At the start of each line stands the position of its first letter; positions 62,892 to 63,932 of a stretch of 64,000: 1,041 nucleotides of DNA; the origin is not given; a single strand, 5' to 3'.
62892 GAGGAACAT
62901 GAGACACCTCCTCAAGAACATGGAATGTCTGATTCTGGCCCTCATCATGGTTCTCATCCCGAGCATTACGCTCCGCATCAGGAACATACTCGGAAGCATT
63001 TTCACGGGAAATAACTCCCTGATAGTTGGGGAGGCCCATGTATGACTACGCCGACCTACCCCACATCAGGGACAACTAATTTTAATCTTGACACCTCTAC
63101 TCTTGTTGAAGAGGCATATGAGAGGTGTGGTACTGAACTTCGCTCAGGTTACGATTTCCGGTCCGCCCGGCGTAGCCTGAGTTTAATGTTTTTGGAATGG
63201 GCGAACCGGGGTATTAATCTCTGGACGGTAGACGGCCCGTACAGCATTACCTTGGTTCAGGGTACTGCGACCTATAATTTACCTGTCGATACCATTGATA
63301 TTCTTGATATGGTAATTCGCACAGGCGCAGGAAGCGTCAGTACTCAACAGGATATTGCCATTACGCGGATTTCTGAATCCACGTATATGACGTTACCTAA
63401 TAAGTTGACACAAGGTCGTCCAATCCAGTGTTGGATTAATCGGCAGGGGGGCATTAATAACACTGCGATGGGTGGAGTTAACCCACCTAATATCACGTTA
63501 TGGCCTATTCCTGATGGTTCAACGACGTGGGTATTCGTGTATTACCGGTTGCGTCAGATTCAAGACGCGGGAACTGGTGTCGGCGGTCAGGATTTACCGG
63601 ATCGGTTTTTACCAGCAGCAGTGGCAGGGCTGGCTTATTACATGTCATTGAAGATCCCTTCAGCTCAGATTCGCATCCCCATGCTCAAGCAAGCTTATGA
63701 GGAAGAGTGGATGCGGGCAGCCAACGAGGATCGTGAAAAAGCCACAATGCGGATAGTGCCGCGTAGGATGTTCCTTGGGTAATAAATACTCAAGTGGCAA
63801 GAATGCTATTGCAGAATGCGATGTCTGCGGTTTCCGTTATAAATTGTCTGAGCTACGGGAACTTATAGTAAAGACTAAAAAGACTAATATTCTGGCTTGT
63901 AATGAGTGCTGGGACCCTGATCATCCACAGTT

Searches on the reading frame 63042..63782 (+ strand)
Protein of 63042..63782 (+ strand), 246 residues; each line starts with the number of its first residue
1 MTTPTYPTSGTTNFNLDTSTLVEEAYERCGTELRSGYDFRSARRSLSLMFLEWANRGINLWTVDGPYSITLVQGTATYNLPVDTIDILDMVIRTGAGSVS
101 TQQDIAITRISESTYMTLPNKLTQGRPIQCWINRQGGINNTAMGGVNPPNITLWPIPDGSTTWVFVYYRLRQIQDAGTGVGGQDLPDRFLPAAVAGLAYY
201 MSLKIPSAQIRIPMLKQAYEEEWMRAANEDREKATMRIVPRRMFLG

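Call 101: find_encoding_contigs(protein=window:63042-63782:+, flank=10000, max_places=2)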
Protein window:63042-63782:+ (246 aa): 1 contig read that carries it; 1 place shown.
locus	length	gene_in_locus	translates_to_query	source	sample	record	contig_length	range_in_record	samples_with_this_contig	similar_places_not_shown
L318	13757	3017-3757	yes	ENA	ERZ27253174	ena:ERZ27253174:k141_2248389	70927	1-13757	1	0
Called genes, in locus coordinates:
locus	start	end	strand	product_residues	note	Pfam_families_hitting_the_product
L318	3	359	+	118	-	?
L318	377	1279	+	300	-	PF10124:Mu-like_gpT (faint), PF25209:Phage_capsid_4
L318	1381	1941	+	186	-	-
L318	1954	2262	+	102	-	-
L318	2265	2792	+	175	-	-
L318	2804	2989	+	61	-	-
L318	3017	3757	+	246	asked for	PF24175:SU10_adaptor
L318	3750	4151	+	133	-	-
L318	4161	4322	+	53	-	-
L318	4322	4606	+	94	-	-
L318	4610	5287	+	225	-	PF24175:SU10_adaptor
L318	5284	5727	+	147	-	-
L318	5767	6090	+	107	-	-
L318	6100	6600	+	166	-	-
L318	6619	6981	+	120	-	-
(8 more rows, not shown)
